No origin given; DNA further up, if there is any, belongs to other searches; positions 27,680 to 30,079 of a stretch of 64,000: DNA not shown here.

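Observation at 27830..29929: holA has no stop codon and reads in frame through copy 2 of the element into a TPR/SPOR envelope protein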

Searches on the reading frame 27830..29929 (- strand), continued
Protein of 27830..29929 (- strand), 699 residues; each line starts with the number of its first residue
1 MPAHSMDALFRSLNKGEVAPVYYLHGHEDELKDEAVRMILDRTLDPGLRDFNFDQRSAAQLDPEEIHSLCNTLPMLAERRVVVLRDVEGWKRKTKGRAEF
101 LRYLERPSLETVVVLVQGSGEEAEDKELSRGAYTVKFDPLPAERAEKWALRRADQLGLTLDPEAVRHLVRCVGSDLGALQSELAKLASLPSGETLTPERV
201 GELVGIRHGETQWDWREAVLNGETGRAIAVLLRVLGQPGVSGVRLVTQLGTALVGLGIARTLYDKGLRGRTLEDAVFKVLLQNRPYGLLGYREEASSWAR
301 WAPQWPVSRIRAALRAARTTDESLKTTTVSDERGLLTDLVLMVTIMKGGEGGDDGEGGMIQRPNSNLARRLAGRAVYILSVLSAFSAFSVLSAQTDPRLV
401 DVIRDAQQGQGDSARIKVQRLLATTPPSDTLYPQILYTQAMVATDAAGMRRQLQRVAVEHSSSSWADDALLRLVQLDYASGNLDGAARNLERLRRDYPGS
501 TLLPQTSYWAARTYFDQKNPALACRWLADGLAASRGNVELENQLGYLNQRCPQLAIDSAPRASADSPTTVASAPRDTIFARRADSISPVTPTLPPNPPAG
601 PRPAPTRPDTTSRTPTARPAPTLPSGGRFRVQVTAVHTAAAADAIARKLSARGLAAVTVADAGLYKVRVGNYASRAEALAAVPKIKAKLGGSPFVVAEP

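Call 30: find_related_loci(query=A2, collection=metagenome_contigs, flank=4000)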
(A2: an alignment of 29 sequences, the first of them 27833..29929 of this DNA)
Query A2 (699 aa) in metagenome_contigs; peptide patterns used: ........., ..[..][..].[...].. (x = any residue, [..] = any of these).
499 stretches matched a pattern; 249 encode a relative of the query (tblastn E <= 1e-3); the best 80 are kept; 80 distinct loci.
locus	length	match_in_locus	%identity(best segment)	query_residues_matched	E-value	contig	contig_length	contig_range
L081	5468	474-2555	92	1-699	0e+0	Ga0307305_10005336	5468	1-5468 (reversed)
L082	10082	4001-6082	90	1-699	0e+0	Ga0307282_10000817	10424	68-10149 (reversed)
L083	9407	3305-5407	87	1-699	0e+0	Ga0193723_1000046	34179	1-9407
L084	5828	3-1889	92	66-699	0e+0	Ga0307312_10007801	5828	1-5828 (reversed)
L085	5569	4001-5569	91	1-520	0e+0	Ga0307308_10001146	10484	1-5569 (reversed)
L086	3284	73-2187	66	1-699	0e+0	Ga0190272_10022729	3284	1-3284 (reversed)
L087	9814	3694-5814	65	1-699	0e+0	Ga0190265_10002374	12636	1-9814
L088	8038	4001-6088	63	1-699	0e+0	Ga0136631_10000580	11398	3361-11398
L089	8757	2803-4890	64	1-699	0e+0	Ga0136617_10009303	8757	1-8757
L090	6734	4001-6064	60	1-697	0e+0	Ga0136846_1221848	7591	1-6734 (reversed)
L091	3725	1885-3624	71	1-577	0e+0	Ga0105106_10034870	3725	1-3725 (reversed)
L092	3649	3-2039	58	36-699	0e+0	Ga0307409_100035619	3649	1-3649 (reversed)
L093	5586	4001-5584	68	1-535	0e+0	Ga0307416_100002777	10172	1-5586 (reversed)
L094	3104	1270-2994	61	1-585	0e+0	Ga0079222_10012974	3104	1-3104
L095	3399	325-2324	66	1-699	0e+0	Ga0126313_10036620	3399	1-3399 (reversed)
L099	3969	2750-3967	69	1-408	4e-179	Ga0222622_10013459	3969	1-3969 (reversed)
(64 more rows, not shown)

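Call 49: predict_structure(alignment_id=A2)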
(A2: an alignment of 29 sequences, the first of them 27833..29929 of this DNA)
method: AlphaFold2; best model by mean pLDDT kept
length: 699 residues; sequences in the alignment: 29
mean_pLDDT: 76.5   pTM: 0.48
mean pLDDT of the five models: 76.5, 76.3, 75.9, 74.0, 73.5
residues with pLDDT >= 90: 173; 70-90: 383; 50-70: 24; < 50: 119
segments of 3 or more residues with pLDDT < 50: 348-393, 554-626
pLDDT, mean of each block of 10 residues (from residue 1): 81 89 90 91 78 86 88 75 90 84 89 89 84 87 87 88 88 83 84 82 82 90 89 82 88 94 94 92 78 89 91 92 75 88 67 32 34 37 29 63 81 88 86 89 84 87 82 91 90 75 86 92 89 78 86 43 25 26 29 35 32 27 52 90 87 86 87 88 82 81
secondary structure, 60 per line:
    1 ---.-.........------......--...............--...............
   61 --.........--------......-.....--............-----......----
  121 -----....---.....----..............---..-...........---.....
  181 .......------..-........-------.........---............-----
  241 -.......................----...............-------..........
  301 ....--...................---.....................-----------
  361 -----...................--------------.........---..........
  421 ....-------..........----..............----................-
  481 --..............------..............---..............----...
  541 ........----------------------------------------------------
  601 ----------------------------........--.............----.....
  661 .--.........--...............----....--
elements in order (helices of 4 or more, strands of 3 or more residues): H6-14 E21-26 H29-43 H46-52 E53-57 H63-71 E80-85 H87-91 H94-105 E111-116 H126-129 E133-137 H142-155 H162-172 H176-187 H197-204 H212-220 H224-235 H242-264 H269-283 H291-304 H307-325 H329-349 H366-384 H399-407 H411-424 H432-441 H446-459 H464-479 H483-496 H503-516 H520-533 H538-548 E629-636 H639-651 E656-661 E664-672 H675-689 E694-697
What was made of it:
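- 28895..29929 (-): holA proper (codons 1-345): a complete DNA polymerase III delta subunit that lacks the ancestral '...SAEAA*' tail and stop. AF2 is confident for residues 1-347 (call 49).
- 27833..28750 (-): Mature exported protein (306 aa): invariant N-terminus QTDPRL, TPR-like helical repeats, a Pro-rich disordered linker and a C-terminal SPOR domain. AF2 gives helices 399-548, a disordered stretch 554-626 and SPOR at 629-697 (call 49).
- On SPOR domain protein (PF05036): AF2 gives E-H-E-E-H-E elements over 629-697 (call 49).
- The AF2 model shows separate domains joined by low-confidence linkers (call 49). The AF2 model shows no contact between the two parts (call 49).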

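Call 52: fold_search(model_id=the predicted structure, library=pdb)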
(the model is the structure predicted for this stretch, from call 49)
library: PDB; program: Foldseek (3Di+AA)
matches with E <= 10: 1586; with E <= 0.001: 218
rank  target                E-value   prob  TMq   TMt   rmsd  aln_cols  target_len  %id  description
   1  3zh9                  4.4e-15  1.00  0.29  0.52   9.1       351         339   20  Bacillus subtilis DNA clamp loader delta protein (YqeN) (released 2013-04-03)
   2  3glf_A                9.7e-11  1.00  0.32  0.55   7.3       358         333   20  Crystal Structure of the Ecoli Clamp Loader Bound to Primer-Template DNA (released 2009-05-26)
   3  8giy_A                1.8e-10  1.00  0.36  0.66   5.6       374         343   18  E. coli clamp loader with closed clamp (released 2024-03-27)
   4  3gli_F                1.9e-10  1.00  0.31  0.55   7.5       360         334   21  Crystal Structure of the E. coli clamp loader bound to Primer-Template DNA and Psi Peptide (released 2009-05-26)
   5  1jr3_D                2.4e-10  1.00  0.31  0.55   8.0       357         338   19  Crystal Structure of the Processivity Clamp Loader Gamma Complex of E. coli DNA Polymerase III (released 2001-09-26)
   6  3glh_A                3.0e-10  1.00  0.34  0.62   6.3       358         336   20  Crystal Structure of the E. coli clamp loader bound to Psi Peptide (released 2009-05-26)
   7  1jqj_C                3.5e-10  1.00  0.25  0.47  14.8       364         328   20  Mechanism of Processivity Clamp Opening by the Delta Subunit Wrench of the Clamp Loader Complex of E. coli DNA Polymer (released 2001-11-07)
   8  8gj0_D                6.5e-10  1.00  0.32  0.56   7.3       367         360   15  E. coli clamp loader with open clamp on primed template DNA (form 1) (released 2024-03-27)
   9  8vat_B                8.4e-10  1.00  0.34  0.60   6.5       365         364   14  Structure of the E. coli clamp loader bound to the beta clamp in a Open-RNAp/t conformation (released 2024-03-27)
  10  8giz_B                2.1e-09  1.00  0.32  0.55   6.7       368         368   13  E. coli clamp loader with open clamp (released 2024-03-27)
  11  8giy_B                2.1e-09  1.00  0.31  0.52   7.1       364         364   16  E. coli clamp loader with closed clamp (released 2024-03-27)
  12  8giy_C                2.2e-09  1.00  0.34  0.58   6.8       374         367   15  E. coli clamp loader with closed clamp (released 2024-03-27)
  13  1jqj_D                2.3e-09  1.00  0.25  0.48  16.3       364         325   20  Mechanism of Processivity Clamp Opening by the Delta Subunit Wrench of the Clamp Loader Complex of E. coli DNA Polymer (released 2001-11-07)
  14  8gj0_B                2.6e-09  1.00  0.34  0.59   6.1       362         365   13  E. coli clamp loader with open clamp on primed template DNA (form 1) (released 2024-03-27)
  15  8val_C                3.5e-09  1.00  0.34  0.57   7.1       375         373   15  Structure of the E. coli clamp loader bound to the beta clamp in a Open-DNAp/t conformation (released 2024-03-27)
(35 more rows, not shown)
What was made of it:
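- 28895..29929 (-): The top Foldseek hits are delta subunits 3zh9, 3glf_A, 8giy_A and 1jr3_D (call 52).
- On DNA polymerase III delta subunit (HolA, TIGR01128 / PF06144): The best PDB matches are delta subunits 3zh9, 3glf_A, 8giy_A and 1jr3_D, with probability 1.00 (call 52).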
